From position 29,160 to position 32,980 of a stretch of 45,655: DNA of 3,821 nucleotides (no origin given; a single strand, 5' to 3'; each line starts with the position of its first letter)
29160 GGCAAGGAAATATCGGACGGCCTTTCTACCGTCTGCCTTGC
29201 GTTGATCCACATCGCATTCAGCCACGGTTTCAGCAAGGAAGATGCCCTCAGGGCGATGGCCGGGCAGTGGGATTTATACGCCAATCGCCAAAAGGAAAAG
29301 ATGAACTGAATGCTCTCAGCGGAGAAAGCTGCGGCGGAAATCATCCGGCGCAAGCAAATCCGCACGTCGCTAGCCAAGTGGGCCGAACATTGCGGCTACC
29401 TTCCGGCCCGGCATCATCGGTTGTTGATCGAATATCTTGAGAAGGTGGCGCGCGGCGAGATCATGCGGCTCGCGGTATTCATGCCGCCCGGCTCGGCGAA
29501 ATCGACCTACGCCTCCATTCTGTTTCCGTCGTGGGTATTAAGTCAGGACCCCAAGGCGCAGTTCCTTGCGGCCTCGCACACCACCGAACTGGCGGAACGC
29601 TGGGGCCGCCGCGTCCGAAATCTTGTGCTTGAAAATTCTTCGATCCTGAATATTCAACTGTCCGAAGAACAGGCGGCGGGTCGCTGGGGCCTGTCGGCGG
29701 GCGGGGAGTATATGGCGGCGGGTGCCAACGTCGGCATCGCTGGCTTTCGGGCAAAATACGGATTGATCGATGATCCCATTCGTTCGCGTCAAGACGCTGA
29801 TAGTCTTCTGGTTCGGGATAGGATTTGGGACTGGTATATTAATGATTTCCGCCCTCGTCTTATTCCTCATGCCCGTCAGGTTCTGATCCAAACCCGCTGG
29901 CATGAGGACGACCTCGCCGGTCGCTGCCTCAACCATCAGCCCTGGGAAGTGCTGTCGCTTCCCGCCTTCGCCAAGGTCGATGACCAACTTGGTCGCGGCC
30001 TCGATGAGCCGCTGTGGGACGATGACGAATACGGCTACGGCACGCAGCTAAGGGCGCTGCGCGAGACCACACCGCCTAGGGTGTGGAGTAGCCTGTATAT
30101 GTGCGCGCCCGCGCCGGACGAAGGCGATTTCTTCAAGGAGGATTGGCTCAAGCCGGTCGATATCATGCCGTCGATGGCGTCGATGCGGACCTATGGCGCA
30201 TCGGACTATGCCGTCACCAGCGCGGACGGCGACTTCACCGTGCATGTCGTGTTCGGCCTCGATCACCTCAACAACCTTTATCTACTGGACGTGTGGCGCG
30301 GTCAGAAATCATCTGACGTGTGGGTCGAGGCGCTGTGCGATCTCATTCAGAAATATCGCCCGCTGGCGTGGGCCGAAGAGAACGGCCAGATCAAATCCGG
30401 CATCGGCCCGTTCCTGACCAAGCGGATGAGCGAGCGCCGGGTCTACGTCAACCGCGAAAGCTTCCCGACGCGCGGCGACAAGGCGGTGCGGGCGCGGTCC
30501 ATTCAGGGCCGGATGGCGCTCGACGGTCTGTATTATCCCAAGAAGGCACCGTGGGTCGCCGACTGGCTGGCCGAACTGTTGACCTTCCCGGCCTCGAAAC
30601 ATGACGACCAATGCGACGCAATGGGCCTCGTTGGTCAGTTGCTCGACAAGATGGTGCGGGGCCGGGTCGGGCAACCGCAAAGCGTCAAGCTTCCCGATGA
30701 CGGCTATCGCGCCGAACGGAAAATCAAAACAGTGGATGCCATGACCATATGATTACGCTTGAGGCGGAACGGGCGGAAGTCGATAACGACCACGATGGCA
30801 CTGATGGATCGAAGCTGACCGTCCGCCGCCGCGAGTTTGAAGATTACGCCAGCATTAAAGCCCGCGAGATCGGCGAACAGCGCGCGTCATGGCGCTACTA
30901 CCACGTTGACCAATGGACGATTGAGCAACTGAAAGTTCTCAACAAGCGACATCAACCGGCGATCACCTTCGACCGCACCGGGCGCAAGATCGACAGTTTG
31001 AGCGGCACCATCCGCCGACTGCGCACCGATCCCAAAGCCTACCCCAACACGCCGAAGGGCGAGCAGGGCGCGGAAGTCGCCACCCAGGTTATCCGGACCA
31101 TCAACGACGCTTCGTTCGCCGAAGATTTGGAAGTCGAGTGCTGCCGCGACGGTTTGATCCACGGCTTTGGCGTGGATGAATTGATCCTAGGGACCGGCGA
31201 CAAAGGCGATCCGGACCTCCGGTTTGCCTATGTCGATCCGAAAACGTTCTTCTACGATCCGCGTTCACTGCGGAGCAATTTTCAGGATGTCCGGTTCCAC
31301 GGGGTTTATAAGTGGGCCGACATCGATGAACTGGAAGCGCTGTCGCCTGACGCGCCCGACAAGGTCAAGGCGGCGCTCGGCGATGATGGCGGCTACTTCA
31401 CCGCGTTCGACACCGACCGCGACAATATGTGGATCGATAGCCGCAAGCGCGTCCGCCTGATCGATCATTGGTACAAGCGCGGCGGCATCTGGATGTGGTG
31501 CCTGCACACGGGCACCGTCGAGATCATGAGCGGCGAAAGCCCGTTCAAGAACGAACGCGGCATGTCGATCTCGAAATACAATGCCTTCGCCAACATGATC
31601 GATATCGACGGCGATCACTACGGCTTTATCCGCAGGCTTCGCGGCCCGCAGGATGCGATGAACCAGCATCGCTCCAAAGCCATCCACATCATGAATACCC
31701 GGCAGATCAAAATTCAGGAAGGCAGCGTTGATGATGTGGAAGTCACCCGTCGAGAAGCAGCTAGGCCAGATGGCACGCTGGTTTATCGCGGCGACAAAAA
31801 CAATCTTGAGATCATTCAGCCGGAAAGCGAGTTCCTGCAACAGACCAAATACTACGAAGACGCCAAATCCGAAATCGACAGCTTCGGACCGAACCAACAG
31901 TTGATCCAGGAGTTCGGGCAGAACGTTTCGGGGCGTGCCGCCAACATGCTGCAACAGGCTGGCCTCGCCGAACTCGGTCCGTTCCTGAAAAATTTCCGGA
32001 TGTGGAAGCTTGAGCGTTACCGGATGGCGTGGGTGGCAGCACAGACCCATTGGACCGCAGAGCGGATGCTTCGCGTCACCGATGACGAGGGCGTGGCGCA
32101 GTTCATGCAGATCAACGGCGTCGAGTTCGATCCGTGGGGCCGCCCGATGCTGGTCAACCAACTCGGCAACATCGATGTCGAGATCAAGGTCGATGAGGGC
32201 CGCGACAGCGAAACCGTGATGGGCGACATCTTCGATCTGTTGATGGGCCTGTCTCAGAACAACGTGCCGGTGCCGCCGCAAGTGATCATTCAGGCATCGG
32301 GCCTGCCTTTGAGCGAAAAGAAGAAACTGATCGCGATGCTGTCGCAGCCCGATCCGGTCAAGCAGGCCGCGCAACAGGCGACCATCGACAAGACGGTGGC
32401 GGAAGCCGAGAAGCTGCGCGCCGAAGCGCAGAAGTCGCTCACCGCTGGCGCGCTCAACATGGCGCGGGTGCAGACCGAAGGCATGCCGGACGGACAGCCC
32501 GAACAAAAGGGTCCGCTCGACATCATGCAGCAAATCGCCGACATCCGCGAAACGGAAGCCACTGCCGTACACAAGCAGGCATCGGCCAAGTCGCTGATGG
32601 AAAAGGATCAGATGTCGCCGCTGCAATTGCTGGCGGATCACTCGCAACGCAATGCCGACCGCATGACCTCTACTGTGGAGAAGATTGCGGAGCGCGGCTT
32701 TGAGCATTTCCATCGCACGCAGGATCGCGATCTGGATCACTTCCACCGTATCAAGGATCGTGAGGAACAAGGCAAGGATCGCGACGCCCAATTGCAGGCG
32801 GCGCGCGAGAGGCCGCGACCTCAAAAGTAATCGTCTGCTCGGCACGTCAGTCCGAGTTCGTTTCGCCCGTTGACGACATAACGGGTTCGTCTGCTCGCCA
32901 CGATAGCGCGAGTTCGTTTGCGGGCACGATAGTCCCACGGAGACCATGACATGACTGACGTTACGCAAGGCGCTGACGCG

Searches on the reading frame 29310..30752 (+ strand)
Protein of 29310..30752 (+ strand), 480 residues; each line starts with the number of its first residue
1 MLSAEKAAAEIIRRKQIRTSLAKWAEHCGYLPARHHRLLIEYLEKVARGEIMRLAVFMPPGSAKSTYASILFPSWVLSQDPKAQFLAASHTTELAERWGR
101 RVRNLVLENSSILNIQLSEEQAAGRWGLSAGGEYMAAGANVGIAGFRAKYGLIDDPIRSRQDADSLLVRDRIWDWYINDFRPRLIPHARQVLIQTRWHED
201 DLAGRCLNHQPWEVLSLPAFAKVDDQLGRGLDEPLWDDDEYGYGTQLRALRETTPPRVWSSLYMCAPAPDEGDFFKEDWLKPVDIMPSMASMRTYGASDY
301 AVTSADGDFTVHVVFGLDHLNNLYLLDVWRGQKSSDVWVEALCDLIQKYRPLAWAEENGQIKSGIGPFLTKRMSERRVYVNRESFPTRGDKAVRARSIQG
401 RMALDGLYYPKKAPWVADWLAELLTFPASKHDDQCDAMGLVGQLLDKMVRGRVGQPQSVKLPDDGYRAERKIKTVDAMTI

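Call 50: search_protein_families(library=phrogs, proteins=[window:29310-30752:+], max_evalue=0.00001)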
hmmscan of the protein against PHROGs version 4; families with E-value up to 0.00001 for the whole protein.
window:29310-30752:+ (480 aa): 5 families
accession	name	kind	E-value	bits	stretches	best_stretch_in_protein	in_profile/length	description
phrog_38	-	head and packaging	3.1e-94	318.1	1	10-455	257-713/760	terminase large subunit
phrog_4758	-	head and packaging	1e-42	147.2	1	5-210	9-221/243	terminase large subunit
phrog_5573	-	head and packaging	3.8e-20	73.4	1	210-448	10-234/250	terminase large subunit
phrog_30251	-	head and packaging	4.6e-13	49.3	1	54-210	58-225/799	terminase large subunit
phrog_979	-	head and packaging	2.5e-11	44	1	269-438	410-592/642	terminase large subunit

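Call 56: search_dna_similar(query=window:29310-30752:+, collection=phages, mode=protein, max_rows=15)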
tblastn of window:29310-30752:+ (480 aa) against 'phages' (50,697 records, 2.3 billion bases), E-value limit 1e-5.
Records with a match: 1814; places in all: 1817; records where one place covers at least 80% of the query: 516.
Best place of each record, by identity: <60% 1814.
By first word of the organism name: Mycobacterium 493; Microbacterium 273; Gordonia 185; Vibrio 72; Klebsiella 57; Acinetobacter 53; Brucella 41; Lactococcus 40; Caulobacter 39; Xanthomonas 37; and 84 more.
By host as written in the record: Mycobacterium smegmatis mc2 155 345; Gordonia terrae 3612 145; - 135; Microbacterium foliorum NRRL B-24224 SEA 111; Microbacterium foliorum NRRL B-24224 104; Mycobacterium smegmatis mc#155 83; Klebsiella pneumoniae 30; Helicobacter pylori 28; and 347 more.
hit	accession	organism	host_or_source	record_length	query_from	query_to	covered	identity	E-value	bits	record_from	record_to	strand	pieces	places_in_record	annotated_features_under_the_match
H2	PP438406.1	Microcystis phage Mwe-JY13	Microcystis wesenbergii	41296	1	451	94%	44.6%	3e-127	413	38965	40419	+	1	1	putative terminase large subunit | hypothetical protein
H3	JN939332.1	Brucella phage Pr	Brucella melitensis 16M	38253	2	452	93%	43.1%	8e-91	405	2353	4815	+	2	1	putative terminase large subunit | putative HNH endonuclease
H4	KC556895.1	Brucella phage R/C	Brucella canis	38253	2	452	93%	43.1%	8e-91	405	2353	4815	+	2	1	putative terminase large subunit | putative HNH endonuclease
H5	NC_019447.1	Brucella phage Pr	Brucella melitensis 16M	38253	2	452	93%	43.1%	8e-91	405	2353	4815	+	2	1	terminase large subunit | putative HNH endonuclease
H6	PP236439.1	Brucella phage A1_YZhang-2024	Brucella abortus S19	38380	2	452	93%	43.1%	8e-91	405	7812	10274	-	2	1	putative terminase large subunit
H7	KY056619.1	Brucella phage Iz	Brucella sp.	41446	2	452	93%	43.1%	8e-91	405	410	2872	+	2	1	terminase large subunit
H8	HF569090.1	Brucella phage R/C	Brucella sp.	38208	2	452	93%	43.1%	9e-91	405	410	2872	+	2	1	R/C_ORF02: putative terminase, large subunit | R/C_ORF03: putative HNH endonuclease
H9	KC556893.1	Brucella phage Bk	Brucella melitensis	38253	2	452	93%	43.1%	9e-91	405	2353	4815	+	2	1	putative terminase large subunit | putative HNH endonuclease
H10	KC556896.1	Brucella phage S708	Brucella suis S708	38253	2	452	93%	43.1%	9e-91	405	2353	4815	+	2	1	putative terminase large subunit | putative HNH endonuclease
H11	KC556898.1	Brucella phage Wb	Brucella abortus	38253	2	452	93%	43.1%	9e-91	405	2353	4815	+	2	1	putative terminase large subunit | putative HNH endonuclease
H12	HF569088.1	Brucella phage Bk2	Brucella sp.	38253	2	452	93%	43.1%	9e-91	405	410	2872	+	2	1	Bk2_ORF02: putative terminase, large subunit | Bk2_ORF03: putative HNH endonuclease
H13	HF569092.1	Brucella phage Wb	Brucella sp.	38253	2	452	93%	43.1%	9e-91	405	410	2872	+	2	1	Wb_ORF02: putative terminase, large subunit | Wb_ORF03: putative HNH endonuclease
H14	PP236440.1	Brucella phage NMY-1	Brucella melitensis Isfahan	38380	2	452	93%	43.1%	9e-91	405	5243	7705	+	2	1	putative terminase large subunit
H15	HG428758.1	Brucella phage F1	Brucella sp.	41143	2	452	93%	43.1%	9e-91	405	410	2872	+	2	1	F1_ORF02: putative terminase, large subunit | F1_ORF03: putative HNH endonuclease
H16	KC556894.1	Brucella phage Fz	Brucella abortus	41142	2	452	93%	43.1%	9e-91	405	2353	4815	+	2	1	putative terminase large subunit | putative HNH endonuclease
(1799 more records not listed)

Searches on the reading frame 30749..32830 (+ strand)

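Call 50: search_protein_families(library=phrogs, proteins=[window:30749-32830:+], max_evalue=0.00001)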
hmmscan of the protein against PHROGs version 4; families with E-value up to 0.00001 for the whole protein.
window:30749-32830:+ (693 aa): 1 family
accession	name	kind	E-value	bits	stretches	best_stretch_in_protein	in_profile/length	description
phrog_156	-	head and packaging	4.7e-74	251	1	40-615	29-668/681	portal protein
